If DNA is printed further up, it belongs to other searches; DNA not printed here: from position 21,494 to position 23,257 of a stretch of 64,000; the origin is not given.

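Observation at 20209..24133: M20 amidohydrolase / pre-ATP-grasp + ATP-grasp (PGM1-like) ligase / C45 NTN-hydrolase cluster, a putative small-molecule or peptide tailoring operon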

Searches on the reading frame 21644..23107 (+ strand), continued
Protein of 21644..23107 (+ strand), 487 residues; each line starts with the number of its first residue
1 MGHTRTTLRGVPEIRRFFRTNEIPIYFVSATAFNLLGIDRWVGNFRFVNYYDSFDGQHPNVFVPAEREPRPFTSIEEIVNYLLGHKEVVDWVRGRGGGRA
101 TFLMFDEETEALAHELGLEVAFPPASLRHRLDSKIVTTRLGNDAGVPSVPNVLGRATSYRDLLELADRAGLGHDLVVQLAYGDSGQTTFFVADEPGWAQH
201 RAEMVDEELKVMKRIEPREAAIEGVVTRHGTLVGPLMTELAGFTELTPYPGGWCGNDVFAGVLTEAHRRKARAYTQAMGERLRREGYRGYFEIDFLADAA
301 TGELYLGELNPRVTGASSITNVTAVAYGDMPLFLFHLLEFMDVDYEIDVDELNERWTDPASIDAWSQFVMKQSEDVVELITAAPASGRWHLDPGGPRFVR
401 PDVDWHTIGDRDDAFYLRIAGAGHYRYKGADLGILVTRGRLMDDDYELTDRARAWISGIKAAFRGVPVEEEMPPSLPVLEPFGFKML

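Call 71: find_encoding_contigs(protein=P0409, flank=8000, max_places=1)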
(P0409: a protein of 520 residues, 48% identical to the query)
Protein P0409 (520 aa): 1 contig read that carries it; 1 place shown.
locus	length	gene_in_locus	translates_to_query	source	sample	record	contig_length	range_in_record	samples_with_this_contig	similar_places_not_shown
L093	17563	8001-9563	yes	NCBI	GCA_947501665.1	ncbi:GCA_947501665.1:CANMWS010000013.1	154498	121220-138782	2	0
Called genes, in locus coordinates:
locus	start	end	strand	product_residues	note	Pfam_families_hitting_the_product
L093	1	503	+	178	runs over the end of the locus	PF12641:Flavodoxin_3 (weak), PF12724:Flavodoxin_5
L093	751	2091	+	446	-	PF02667:SCFA_trans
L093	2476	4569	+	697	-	PF03253:UT, PF01551:Peptidase_M23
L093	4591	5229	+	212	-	PF07719:TPR_2 (faint), PF13428:TPR_14 (faint), PF13432:TPR_16 (faint), PF14559:TPR_19 (faint)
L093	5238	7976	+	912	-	PF01276:OKR_DC_1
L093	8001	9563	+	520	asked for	-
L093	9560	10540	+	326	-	PF03417:AAT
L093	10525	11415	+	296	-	-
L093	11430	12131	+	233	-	PF13428:TPR_14 (faint), PF13431:TPR_17 (faint), PF00515:TPR_1 (faint), PF13174:TPR_6 (faint), PF13181:TPR_8 (faint), PF13414:TPR_11 (faint), PF13424:TPR_12 (faint), PF07719:TPR_2 (weak), +1 more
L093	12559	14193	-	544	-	PF00932:LTD, PF04151:PPC, PF04231:Endonuclease_1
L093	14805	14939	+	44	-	-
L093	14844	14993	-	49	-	-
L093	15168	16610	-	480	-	PF02386:TrkH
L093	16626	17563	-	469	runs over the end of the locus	PF01210:NAD_Gly3P_dh_N (faint), PF01262:AlaDh_PNT_C (faint), PF01488:Shikimate_DH (faint), PF02254:TrkA_N, PF02080:TrkA_C, PF02254:TrkA_N, PF03807:F420_oxidored (weak), PF02080:TrkA_C, +6 more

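Call 72: find_encoding_contigs(protein=P0429, flank=8000, max_places=1)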
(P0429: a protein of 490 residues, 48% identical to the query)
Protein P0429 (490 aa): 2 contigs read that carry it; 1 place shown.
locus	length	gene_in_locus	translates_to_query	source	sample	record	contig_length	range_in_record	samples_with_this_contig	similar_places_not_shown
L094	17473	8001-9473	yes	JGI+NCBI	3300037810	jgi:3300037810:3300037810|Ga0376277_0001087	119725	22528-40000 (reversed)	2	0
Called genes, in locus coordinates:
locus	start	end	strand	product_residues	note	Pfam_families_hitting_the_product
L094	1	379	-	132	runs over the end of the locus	PF02082:Rrf2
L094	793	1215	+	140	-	PF08897:DUF1841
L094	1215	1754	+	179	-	PF01923:Cob_adeno_trans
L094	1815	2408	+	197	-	-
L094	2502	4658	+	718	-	PF03253:UT, PF01551:Peptidase_M23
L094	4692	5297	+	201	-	PF25062:ARM_TT21_N (faint), PF13174:TPR_6 (faint), PF13428:TPR_14 (faint), PF00515:TPR_1 (faint), PF07719:TPR_2 (faint), PF13431:TPR_17 (faint), PF13432:TPR_16 (weak), PF14559:TPR_19 (weak)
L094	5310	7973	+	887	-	PF01276:OKR_DC_1, PF03711:OKR_DC_1_C (weak)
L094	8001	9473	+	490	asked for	-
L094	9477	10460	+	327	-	PF03417:AAT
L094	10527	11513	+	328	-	-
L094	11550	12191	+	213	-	PF00515:TPR_1 (faint), PF07719:TPR_2 (faint), PF13428:TPR_14 (faint), PF14559:TPR_19 (faint)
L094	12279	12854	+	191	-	PF00571:CBS (weak)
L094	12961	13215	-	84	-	-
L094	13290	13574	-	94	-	PF00216:Bac_DNA_binding, PF18291:HU-HIG (weak)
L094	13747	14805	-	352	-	PF13609:Porin_4, PF00267:Porin_1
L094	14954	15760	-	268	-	PF00218:IGPS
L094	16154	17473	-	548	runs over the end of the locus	PF00118:Cpn60_TCP1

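Call 73: find_encoding_contigs(protein=P0472, flank=8000, max_places=1)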
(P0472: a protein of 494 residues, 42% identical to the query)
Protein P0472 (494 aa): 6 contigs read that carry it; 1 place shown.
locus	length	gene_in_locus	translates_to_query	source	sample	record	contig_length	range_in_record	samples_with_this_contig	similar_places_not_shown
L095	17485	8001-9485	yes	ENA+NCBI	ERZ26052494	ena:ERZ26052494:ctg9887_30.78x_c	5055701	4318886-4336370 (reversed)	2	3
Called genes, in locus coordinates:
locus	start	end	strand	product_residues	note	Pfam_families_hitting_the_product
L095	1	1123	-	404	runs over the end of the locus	PF00005:ABC_tran, PF02463:SMC_N (faint), PF13304:AAA_21 (faint)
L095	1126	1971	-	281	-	PF00528:BPD_transp_1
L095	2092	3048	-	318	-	PF04069:OpuAC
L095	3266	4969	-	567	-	PF00732:GMC_oxred_N, PF05199:GMC_oxred_C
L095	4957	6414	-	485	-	PF00171:Aldedh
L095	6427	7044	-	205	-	PF00440:TetR_N, PF13977:TetR_C_6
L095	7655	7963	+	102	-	PF03711:OKR_DC_1_C (weak)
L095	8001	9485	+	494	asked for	-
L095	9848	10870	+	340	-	PF03417:AAT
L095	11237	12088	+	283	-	PF00795:CN_hydrolase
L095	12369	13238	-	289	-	PF01488:Shikimate_DH (weak), PF02826:2-Hacid_dh_C (weak), PF03446:NAD_binding_2, PF03807:F420_oxidored, PF14833:NAD_binding_11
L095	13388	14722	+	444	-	PF00392:GntR, PF00155:Aminotran_1_2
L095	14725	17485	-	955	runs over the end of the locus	PF08269:dCache_2, PF13188:PAS_8 (faint), PF17200:sCache_2, PF00989:PAS, PF08447:PAS_3, PF13426:PAS_9, PF00990:GGDEF, PF00563:EAL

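Call 74: find_encoding_contigs(protein=P0446, flank=8000, max_places=1)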
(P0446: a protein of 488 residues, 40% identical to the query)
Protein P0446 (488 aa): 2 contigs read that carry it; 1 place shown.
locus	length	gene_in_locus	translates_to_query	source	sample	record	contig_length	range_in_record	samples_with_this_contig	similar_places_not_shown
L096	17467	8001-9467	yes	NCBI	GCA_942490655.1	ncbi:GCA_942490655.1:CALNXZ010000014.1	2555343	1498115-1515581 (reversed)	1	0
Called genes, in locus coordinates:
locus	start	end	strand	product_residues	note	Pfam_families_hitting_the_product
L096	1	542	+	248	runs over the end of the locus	PF10677:DUF2490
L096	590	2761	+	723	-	PF01804:Penicil_amidase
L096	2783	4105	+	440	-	PF04389:Peptidase_M28, PF01546:Peptidase_M20, PF07687:M20_dimer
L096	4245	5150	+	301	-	PF00795:CN_hydrolase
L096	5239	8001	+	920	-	PF01276:OKR_DC_1, PF01212:Beta_elim_lyase (faint), PF01276:OKR_DC_1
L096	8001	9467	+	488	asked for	-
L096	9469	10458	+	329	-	PF03417:AAT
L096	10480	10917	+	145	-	PF19780:DUF6265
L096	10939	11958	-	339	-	PF12625:Arabinose_bd, PF00165:HTH_AraC (faint), PF12833:HTH_18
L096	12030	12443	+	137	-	-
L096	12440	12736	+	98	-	-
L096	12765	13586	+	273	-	PF03372:Exo_endo_phos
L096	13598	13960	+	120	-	PF17263:DUF5329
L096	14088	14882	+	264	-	-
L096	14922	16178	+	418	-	PF17785:PUA_3, PF10672:Methyltrans_SAM, PF03602:Cons_hypoth95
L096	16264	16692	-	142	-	-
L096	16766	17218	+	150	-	-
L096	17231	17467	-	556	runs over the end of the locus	PF21088:MS_channel_1st (weak), PF00924:MS_channel_2nd, PF21082:MS_channel_3rd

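Call 75: search_protein_families(library=pfam, proteins=[L093:10525-11415:+, L094:10527-11513:+, L092:11710-12522:+, L090:6116-8899:+, L082:12797-14584:+, L082:11506-12753:+, L082:4874-5827:+, L096:2783-4105:+], max_evalue=0.01)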
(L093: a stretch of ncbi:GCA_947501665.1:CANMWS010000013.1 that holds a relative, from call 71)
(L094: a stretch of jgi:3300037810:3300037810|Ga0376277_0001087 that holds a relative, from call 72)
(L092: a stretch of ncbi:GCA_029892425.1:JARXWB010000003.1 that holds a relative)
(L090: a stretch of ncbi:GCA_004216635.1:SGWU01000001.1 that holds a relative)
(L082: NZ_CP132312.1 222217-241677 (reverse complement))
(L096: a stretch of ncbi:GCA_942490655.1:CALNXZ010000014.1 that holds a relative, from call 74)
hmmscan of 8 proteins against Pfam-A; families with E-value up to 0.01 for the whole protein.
L093:10525-11415:+ (296 aa): 0 families

L094:10527-11513:+ (328 aa): 0 families

L092:11710-12522:+ (270 aa): 0 families

L090:6116-8899:+ (927 aa): 4 families
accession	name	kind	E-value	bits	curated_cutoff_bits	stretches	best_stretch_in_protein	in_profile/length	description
PF01276.26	OKR_DC_1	-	1.3e-73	248.6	27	2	296-519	2-224/417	Orn/Lys/Arg decarboxylase, major domain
PF03711.20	OKR_DC_1_C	-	0.0005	20.8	24.2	1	852-887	73-111/132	Orn/Lys/Arg decarboxylase, C-terminal domain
PF00155.27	Aminotran_1_2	-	0.0017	18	19.7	1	349-470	32-155/361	Aminotransferase class I and II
PF01212.27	Beta_elim_lyase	-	0.0045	16.8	27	1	365-498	37-168/288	Beta-eliminating lyase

L082:12797-14584:+ (595 aa): 2 families
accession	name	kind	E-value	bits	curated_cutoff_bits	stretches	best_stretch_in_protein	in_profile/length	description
PF01168.26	Ala_racemase_N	-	1e-26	94.5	24.1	1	8-224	1-215/220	Alanine racemase, N-terminal domain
PF00491.26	Arginase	-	7.6e-12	45.7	22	1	415-564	98-249/280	Arginase family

L082:11506-12753:+ (415 aa): 19 families
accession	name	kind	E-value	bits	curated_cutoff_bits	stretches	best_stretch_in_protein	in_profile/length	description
PF01266.30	DAO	-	7.1e-77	259.7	27.9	1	2-398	1-353/353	FAD dependent oxidoreductase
PF07992.20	Pyr_redox_2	-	2.8e-12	47.1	26.1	2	206-267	187-249/291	Pyridine nucleotide-disulphide oxidoreductase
PF13450.12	NAD_binding_8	-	5.3e-08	33.5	21.9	1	5-37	1-34/68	NAD(P)-binding Rossmann-like domain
PF00070.33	Pyr_redox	-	6.4e-08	33.4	22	1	2-37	1-36/82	Pyridine nucleotide-disulphide oxidoreductase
PF01593.30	Amino_oxidase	-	7.1e-08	32.6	19.8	1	196-255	200-255/443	Flavin containing amine oxidoreductase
PF03486.20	HI0933_like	-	2.3e-07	30.9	50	0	2-39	2-39/244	HI0933-like protein Rossmann domain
PF01494.25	FAD_binding_3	-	3.1e-07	30.4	22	1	2-36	3-37/349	FAD binding domain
PF02558.23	ApbA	-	1.4e-05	25.2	22.2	1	3-53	1-50/150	Ketopantoate reductase PanE/ApbA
PF01262.27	AlaDh_PNT_C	-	4.2e-05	23.5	23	1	2-41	30-69/214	Alanine dehydrogenase/PNT, C-terminal domain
PF01134.28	GIDA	-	0.00017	21.2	22.1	1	2-34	1-33/391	Glucose inhibited division protein A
PF13454.12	NAD_binding_9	-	0.00047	20.6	21.8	0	205-255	104-153/155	FAD-NAD(P)-binding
PF02737.24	3HCDH_N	-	0.0013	19.1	22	1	2-39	1-38/180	3-hydroxyacyl-CoA dehydrogenase, NAD binding domain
PF00890.30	FAD_binding_2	-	0.0013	18.4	20.4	0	3-48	2-47/414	FAD binding domain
PF02254.24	TrkA_N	-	0.0024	18.6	23.8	1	3-43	1-41/116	TrkA-N domain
PF01210.29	NAD_Gly3P_dh_N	-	0.0029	18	23.1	1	2-37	1-36/158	NAD-dependent glycerol-3-phosphate dehydrogenase N-terminus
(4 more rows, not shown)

L082:4874-5827:+ (317 aa): 1 family
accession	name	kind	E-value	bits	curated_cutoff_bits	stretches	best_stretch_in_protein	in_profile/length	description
PF00491.26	Arginase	-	5.7e-94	315.1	22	1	37-309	2-280/280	Arginase family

L096:2783-4105:+ (440 aa): 4 families
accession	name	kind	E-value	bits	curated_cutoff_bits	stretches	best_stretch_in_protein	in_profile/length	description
PF01546.33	Peptidase_M20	-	5.7e-16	59.5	24.6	1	126-416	2-189/206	Peptidase family M20/M25/M40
PF04389.22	Peptidase_M28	-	1.3e-11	45.1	21.3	1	110-220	1-96/193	Peptidase family M28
PF07687.19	M20_dimer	-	1.4e-09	38.2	21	1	230-329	5-104/107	Peptidase dimerisation domain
PF05343.19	Peptidase_M42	-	0.0025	17.4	23.2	0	156-218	134-190/292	M42 glutamyl aminopeptidase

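Call 87: find_encoding_contigs(protein=P0500, flank=8000, max_places=1)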
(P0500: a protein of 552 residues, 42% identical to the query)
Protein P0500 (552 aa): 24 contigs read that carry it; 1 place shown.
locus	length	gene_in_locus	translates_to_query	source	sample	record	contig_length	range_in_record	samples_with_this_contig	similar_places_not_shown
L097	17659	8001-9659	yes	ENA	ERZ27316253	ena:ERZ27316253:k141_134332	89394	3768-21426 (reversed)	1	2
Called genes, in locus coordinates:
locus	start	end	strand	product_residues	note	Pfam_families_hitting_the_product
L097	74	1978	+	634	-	PF07696:7TMR-DISMED2, PF07695:7TMR-DISM_7TM, PF00990:GGDEF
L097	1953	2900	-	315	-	PF00892:EamA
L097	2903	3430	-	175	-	PF13238:AAA_18 (weak), PF01202:SKI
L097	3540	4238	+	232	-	PF01464:SLT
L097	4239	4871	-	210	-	PF01810:LysE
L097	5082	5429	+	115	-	PF13360:PQQ_2 (weak)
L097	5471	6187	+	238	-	PF00849:PseudoU_synth_2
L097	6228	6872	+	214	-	PF01323:DSBA, PF13462:Thioredoxin_4 (faint), PF13743:Thioredoxin_5 (weak)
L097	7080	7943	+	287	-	PF00795:CN_hydrolase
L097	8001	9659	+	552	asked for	PF02786:CPSase_L_D2 (faint)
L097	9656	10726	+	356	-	PF03417:AAT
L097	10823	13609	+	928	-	PF01276:OKR_DC_1, PF03711:OKR_DC_1_C (faint)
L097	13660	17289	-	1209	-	PF18327:PRODH, PF14850:Pro_dh-DNA_bdg, PF01619:Pro_dh, PF00171:Aldedh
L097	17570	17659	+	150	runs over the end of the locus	PF13404:HTH_AsnC-type, PF13412:HTH_24, PF01037:AsnC_trans_reg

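Call 88: find_encoding_contigs(protein=P0454, flank=8000, max_places=1)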
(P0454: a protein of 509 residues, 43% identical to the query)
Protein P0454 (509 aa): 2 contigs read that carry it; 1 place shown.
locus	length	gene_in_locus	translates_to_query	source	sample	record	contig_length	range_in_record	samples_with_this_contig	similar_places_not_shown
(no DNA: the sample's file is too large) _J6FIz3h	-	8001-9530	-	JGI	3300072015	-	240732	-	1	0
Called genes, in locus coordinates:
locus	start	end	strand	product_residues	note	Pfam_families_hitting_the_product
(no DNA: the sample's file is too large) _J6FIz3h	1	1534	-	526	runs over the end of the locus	-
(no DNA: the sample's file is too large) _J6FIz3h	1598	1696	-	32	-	-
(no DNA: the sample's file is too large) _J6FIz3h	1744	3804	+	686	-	PF03253:UT, PF01551:Peptidase_M23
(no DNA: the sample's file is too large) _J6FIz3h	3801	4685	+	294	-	-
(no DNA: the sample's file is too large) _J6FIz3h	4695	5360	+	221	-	PF07719:TPR_2 (faint), PF13174:TPR_6 (faint), PF13428:TPR_14 (faint), PF00515:TPR_1 (faint), PF13432:TPR_16 (weak), PF14559:TPR_19 (faint)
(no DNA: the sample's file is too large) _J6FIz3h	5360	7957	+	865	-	PF01276:OKR_DC_1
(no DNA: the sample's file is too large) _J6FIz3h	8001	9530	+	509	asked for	-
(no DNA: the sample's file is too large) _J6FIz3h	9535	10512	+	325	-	PF03417:AAT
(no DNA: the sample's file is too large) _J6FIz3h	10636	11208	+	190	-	-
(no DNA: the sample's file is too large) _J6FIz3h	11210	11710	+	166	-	-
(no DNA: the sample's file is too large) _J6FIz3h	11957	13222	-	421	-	PF03916:NrfD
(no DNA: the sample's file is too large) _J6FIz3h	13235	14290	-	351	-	PF13187:Fer4_9 (faint), PF13247:Fer4_11, PF12797:Fer4_2 (weak), PF13237:Fer4_10 (weak), PF00037:Fer4 (weak), PF12838:Fer4_7, PF13247:Fer4_11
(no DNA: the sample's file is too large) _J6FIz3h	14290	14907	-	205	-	PF14522:Cytochrome_C7 (faint), PF09699:Paired_CXXCH_1 (faint)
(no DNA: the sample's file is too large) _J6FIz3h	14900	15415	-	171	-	PF03892:NapB (weak), PF14537:Cytochrom_c3_2 (faint), PF03264:Cytochrom_NNT (faint), PF14522:Cytochrome_C7 (faint)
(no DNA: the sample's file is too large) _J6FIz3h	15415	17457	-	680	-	PF00384:Molybdopterin, PF01568:Molydop_binding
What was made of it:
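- In three Gram-negative contexts the module sits with a urea-transporter-domain/M23 peptidoglycan-endopeptidase fusion and TPR proteins (calls 71, 72, 88).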

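Call 89: predict_structure(protein=L001:11086-12078:+)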
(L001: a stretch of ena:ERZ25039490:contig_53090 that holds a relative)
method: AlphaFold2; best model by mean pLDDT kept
length: 331 residues; sequences in the alignment: 1
mean_pLDDT: 37.2   pTM: 0.23
mean pLDDT of the five models: 37.2, 32.8, 32.7, 31.9, 30.8
residues with pLDDT >= 90: 0; 70-90: 0; 50-70: 11; < 50: 320
segments of 3 or more residues with pLDDT < 50: 1-45, 47-60, 70-72, 74-188, 190-254, 256-269, 271-331
pLDDT, mean of each block of 10 residues (from residue 1): 30 37 39 43 47 44 51 44 32 27 24 33 32 33 36 28 34 45 48 41 40 40 38 31 35 45 46 39 35 33 29 34 34 26
secondary structure, 60 per line:
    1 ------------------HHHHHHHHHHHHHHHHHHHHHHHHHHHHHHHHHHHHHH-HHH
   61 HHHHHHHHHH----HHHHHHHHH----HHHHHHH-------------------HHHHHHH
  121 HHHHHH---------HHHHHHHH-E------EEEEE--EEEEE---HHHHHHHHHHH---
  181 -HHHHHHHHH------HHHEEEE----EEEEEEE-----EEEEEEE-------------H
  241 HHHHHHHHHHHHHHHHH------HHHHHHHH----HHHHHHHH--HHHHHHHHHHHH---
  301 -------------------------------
elements in order: H19-56 H58-70 H75-83 H88-94 H114-126 H136-143 E152-156 E159-163 H167-177 H182-190 E200-203 E208-214 E220-226 H240-257 H264-271 H276-283 H286-297
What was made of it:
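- On Peptidase C45 (IAT/Tan family; NCBIfam NF040521, Pfam PF03417): The single-sequence AF2 model failed (pLDDT 37, call 89).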

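Call 90: search_solved_structures(query=A5, max_evalue=1, show_alignments=2)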
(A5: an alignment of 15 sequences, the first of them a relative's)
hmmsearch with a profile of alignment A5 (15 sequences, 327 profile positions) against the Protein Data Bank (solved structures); distinct sequences matched with E-value up to 1: 3.
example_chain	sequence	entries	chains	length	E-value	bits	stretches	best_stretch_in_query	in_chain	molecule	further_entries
3hbc_A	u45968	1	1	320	0.0042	19.3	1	119-187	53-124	Choloylglycine hydrolase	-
6ufy_A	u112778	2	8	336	0.0047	19.1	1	119-187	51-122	Choloylglycine hydrolase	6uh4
5j9r_A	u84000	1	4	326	0.018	17.2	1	127-190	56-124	Choloylglycine hydrolase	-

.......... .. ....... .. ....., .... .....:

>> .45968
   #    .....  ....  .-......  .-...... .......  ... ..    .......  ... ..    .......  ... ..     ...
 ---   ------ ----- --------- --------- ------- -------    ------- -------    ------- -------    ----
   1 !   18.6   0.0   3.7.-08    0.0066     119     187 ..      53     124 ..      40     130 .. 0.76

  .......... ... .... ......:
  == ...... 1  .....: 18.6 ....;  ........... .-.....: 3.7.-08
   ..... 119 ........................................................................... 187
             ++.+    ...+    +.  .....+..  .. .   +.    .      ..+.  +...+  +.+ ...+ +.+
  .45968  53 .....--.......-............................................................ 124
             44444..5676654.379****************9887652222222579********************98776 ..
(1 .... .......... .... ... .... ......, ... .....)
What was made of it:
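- On Peptidase C45 (IAT/Tan family; NCBIfam NF040521, Pfam PF03417): There is a weak profile link to choloylglycine hydrolases, E=4e-3 (call 90).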
